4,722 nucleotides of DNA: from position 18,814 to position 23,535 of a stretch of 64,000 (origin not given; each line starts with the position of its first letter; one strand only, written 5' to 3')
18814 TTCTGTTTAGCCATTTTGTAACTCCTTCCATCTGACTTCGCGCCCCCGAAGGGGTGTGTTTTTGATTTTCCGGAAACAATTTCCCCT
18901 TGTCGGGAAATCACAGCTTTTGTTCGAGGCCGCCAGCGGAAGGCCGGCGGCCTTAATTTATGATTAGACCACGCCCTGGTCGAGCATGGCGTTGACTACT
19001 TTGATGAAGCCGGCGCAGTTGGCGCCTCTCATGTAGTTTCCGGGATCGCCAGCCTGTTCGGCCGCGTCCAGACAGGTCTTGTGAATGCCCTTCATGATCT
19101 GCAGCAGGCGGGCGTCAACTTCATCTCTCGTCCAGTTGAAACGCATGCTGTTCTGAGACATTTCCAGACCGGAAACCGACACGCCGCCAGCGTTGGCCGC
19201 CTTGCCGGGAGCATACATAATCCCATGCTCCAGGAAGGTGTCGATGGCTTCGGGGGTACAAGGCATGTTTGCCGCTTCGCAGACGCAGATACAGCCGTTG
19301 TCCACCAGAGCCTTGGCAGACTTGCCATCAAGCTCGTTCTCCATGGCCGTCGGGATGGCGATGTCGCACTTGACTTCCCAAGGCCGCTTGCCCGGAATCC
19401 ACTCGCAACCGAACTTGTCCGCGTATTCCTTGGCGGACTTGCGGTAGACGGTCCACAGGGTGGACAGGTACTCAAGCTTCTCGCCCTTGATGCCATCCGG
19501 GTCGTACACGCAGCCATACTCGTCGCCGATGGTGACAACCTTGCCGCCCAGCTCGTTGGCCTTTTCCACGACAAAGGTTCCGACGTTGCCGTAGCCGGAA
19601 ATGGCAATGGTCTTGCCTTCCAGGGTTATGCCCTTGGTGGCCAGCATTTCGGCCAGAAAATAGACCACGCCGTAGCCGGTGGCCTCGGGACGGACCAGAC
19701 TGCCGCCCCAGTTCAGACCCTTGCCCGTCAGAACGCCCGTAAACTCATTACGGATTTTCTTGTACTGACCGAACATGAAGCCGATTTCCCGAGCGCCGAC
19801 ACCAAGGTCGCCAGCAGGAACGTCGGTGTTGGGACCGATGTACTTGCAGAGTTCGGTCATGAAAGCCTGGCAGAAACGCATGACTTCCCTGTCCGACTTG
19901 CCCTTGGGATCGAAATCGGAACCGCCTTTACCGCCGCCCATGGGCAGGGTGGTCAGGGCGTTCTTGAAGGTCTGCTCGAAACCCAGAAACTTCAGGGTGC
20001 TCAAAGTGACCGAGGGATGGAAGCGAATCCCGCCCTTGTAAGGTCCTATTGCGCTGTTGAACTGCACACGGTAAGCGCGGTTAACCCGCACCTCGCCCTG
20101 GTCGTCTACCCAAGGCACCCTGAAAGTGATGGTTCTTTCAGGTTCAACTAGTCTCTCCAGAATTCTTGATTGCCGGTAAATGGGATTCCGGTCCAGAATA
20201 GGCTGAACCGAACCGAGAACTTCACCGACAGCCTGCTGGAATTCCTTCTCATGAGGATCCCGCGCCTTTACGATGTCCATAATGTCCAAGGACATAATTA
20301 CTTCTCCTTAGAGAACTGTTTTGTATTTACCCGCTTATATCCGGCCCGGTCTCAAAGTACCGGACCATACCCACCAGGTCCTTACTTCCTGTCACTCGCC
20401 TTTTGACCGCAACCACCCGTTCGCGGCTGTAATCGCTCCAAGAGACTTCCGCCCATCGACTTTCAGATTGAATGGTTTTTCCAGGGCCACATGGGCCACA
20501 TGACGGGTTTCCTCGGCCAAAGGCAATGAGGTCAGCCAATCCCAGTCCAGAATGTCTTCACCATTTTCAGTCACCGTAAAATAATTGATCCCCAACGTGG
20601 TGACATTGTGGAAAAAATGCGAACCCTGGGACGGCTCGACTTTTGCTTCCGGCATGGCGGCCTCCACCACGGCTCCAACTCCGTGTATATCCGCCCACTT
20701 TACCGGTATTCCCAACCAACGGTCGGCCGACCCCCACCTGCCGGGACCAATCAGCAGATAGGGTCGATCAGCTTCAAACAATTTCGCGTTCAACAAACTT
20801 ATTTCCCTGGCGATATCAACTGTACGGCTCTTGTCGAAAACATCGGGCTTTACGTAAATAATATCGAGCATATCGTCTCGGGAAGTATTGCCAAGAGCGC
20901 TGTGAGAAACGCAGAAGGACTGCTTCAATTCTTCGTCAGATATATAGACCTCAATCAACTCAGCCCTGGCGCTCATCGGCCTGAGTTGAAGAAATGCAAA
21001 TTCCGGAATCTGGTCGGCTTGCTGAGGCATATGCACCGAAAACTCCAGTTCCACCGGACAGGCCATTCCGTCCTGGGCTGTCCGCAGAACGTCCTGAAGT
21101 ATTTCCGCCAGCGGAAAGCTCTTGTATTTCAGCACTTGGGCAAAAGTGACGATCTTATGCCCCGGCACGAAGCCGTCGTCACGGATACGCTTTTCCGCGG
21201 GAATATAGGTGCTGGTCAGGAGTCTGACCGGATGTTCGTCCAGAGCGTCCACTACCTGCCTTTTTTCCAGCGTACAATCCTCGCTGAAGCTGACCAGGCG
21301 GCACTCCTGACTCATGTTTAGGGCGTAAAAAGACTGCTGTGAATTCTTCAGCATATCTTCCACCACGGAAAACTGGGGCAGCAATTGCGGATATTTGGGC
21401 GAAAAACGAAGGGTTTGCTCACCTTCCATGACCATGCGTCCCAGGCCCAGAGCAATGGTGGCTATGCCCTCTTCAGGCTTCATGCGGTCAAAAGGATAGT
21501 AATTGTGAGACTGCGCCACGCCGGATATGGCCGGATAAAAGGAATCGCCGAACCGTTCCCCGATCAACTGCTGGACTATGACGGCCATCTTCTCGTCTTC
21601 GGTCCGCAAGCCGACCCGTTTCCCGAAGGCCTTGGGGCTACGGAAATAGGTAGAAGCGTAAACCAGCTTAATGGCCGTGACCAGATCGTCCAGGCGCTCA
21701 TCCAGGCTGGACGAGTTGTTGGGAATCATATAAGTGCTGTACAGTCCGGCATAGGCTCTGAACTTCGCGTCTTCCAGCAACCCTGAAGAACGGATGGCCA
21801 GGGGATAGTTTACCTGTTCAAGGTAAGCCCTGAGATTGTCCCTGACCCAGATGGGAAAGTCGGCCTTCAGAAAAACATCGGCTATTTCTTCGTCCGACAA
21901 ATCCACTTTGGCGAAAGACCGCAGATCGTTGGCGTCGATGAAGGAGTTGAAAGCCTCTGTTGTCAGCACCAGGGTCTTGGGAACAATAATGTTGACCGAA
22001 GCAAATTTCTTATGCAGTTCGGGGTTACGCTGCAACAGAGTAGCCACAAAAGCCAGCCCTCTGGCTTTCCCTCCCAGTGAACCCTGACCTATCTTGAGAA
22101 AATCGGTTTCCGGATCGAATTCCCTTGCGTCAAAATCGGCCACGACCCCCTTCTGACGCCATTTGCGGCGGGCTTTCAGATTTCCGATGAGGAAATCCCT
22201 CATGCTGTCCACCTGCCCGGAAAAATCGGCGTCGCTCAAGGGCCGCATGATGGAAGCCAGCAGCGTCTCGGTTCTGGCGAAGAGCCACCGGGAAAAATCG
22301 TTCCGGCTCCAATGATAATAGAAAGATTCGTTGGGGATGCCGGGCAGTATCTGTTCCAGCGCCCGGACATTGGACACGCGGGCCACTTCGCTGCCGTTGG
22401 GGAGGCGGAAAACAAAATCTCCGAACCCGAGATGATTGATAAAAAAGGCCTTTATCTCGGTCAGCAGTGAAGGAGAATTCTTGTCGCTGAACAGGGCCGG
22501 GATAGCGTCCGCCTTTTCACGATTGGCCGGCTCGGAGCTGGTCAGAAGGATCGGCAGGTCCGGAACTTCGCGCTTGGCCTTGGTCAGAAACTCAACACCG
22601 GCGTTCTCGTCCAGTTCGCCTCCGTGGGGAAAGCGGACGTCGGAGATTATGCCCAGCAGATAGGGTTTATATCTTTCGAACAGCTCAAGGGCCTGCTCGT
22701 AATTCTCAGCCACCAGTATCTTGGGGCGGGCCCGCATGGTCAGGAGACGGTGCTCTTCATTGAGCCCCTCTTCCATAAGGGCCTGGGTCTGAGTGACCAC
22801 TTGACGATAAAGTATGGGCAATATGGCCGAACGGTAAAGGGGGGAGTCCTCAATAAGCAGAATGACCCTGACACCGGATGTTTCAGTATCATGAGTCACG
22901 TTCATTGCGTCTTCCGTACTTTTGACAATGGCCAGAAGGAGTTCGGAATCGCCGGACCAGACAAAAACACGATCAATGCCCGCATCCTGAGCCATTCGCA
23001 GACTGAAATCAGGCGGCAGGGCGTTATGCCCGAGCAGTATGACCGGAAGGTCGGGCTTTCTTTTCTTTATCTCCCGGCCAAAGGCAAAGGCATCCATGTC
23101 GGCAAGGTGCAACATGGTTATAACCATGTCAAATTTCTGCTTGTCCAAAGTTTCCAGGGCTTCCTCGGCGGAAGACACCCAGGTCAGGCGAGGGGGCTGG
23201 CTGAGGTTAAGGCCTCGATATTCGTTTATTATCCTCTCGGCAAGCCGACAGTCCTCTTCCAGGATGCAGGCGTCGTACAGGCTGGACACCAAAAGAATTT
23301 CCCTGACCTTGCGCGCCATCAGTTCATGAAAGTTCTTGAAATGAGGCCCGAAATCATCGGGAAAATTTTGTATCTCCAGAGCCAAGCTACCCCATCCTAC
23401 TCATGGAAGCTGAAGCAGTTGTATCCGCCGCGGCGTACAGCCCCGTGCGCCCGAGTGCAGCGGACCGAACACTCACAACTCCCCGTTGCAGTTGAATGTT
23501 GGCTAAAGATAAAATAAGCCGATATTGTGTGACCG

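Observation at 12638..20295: Taurine-type aminosulfonate operon with non-canonical composition: Xsc + class-III aminotransferase + GdhA + an unexplained MmsA-type acylating aldehyde dehydrogenase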

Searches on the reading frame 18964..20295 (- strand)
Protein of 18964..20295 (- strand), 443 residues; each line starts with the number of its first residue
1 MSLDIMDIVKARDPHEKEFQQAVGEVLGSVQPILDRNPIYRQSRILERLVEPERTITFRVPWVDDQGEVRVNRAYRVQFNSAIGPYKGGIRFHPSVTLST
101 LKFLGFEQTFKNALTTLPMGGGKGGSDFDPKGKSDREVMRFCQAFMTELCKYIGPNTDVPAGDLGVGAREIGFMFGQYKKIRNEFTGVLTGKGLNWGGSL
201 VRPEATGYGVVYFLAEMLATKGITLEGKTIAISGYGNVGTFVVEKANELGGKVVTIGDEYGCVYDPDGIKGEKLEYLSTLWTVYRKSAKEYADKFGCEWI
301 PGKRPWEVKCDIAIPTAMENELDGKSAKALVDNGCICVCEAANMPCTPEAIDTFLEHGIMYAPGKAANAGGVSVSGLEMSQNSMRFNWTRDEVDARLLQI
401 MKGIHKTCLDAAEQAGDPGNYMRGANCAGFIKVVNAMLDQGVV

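Call 3: search_protein_families(library=ncbifam, proteins=[window:18964-20295:-])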
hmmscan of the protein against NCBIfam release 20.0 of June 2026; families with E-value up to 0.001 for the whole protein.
window:18964-20295:- (443 aa): 6 families
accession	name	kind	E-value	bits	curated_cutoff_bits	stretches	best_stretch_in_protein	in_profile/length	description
NF006929.0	PRK09414.1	equivalog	9e-217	720.3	536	1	5-443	10-445/445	NADP-specific glutamate dehydrogenase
NF010633.0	PRK14030.1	subfamily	1.2e-204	680.5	743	1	4-443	5-445/445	glutamate dehydrogenase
NF010634.0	PRK14031.1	equivalog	5.6e-196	651.3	822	1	4-443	5-444/444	NADP-specific glutamate dehydrogenase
NF040817.1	GdhA_Arch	equivalog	8.1e-80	269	750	1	43-443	25-417/419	glutamate dehydrogenase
NF041398.1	GluDhGdhB_Halo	equivalog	1.7e-67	228.1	620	1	43-414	22-382/410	glutamate dehydrogenase GdhB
NF035922.1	Trp_DH_ScyB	equivalog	7.5e-07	28.5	600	0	82-253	34-194/346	tryptophan dehydrogenase ScyB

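Call 4: search_protein_families(library=pfam, proteins=[window:18964-20295:-])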
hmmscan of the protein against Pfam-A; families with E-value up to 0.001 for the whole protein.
window:18964-20295:- (443 aa): 2 families
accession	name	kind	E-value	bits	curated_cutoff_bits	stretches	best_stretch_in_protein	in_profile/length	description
PF00208.27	ELFV_dehydrog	-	4e-86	289.1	23.4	1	197-441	1-241/241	Glutamate/Leucine/Phenylalanine/Valine dehydrogenase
PF02812.23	ELFV_dehydrog_N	-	1.1e-55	187.3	25.3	1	52-180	1-129/129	Glu/Leu/Phe/Val dehydrogenase, dimerisation domain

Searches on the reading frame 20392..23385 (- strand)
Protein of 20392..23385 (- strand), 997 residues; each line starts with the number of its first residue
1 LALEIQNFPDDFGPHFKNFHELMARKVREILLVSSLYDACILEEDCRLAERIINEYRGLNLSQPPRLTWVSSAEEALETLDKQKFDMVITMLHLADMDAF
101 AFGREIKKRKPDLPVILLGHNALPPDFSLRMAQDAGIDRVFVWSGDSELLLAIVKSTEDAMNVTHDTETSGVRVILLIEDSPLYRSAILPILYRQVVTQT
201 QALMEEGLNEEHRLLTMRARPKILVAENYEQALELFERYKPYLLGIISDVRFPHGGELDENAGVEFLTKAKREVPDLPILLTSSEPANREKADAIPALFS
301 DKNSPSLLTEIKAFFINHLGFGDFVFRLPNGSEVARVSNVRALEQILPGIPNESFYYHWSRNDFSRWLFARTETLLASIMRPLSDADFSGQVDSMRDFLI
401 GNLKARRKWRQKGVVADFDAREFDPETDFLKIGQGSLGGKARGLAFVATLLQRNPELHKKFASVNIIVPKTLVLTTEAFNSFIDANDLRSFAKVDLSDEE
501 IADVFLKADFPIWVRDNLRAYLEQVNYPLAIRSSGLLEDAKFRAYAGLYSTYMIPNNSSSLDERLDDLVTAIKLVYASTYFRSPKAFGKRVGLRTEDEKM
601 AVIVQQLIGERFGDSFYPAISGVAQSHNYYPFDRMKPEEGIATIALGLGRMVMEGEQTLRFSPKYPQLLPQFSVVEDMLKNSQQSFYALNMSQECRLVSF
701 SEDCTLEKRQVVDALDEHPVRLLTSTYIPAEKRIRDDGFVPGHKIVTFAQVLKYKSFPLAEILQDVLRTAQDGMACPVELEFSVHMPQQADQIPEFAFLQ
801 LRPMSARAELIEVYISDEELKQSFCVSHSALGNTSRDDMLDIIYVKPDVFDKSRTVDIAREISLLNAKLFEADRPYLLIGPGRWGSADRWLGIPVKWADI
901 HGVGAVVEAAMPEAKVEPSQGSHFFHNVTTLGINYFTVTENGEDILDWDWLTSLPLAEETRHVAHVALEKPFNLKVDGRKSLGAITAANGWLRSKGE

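Call 3: search_protein_families(library=ncbifam, proteins=[window:20392-23385:-])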
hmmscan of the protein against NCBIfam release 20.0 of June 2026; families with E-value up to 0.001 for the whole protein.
window:20392-23385:- (997 aa): 18 families
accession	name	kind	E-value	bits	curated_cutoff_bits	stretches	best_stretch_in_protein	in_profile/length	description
NF052631.1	prodigiosin_PigC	equivalog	2.6e-13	48.8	1300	1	461-608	26-168/883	prodigiosin ligase PigC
NF004881.0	PRK06241.2-2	equivalog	2.1e-11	42.8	883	1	460-609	28-182/898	phosphoenolpyruvate synthase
TIGR01418.1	PEP_synth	equivalog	9.8e-10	37.4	739.75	1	456-656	25-226/784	pyruvate, water dikinase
NF011695.0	PRK15115.1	equivalog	4.2e-09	35.7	763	1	67-126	33-93/445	two-component system response regulator GlrR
NF053512.1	nitric_RR_NosR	exception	6.6e-09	35.3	400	1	62-119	20-77/422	response regulator c-di-GMP phosphodiesterase, NosR family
NF005057.0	PRK06464.1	equivalog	1.5e-08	33.2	598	1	456-656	30-232/798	phosphoenolpyruvate synthase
TIGR01818.1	ntrC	equivalog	4.6e-08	32.3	558.6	1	70-119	28-77/463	nitrogen regulation protein NR(I)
NF052632.1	undecylprod_RedH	equivalog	9.5e-08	30.4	1350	1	464-609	30-165/880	undecylprodigiosin ligase RedH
NF045505.1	RR_RssB_Pseudo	equivalog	5.3e-06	25.7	700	0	72-120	37-85/394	two-component system response regulator RssB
NF041946.1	LuxO_transreg_Vib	equivalog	3.3e-05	22.9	800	1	68-118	24-74/463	quorum-sensing sigma-54 dependent transcriptional regulator LuxO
NF004880.0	PRK06241.2-1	equivalog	3.4e-05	22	972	1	456-611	24-181/837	phosphoenolpyruvate synthase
NF004882.0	PRK06241.2-3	equivalog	4e-05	21.9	850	1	516-609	88-173/827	phosphoenolpyruvate synthase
NF051870.1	NAssimRespRegNtrX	equivalog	0.00013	21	600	0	71-121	32-85/452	nitrogen assimilation response regulator NtrX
NF008296.0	PRK11083.1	equivalog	0.00017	21.1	273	1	67-119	30-81/228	two-component system response regulator CreB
NF007689.0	PRK10365.1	equivalog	0.00017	20.5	760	1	70-118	35-83/441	sigma-54-dependent response regulator transcription factor ZraR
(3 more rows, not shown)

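Call 4: search_protein_families(library=pfam, proteins=[window:20392-23385:-])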
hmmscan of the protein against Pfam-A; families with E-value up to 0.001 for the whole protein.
window:20392-23385:- (997 aa): 2 families
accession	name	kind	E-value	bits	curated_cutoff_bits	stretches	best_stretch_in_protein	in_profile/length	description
PF01326.24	PPDK_N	-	2e-35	123.1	27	1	436-809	3-314/328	Pyruvate phosphate dikinase, AMP/ATP-binding domain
PF00072.30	Response_reg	-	5.2e-12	46.3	30.2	1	64-126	23-84/111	Response regulator receiver domain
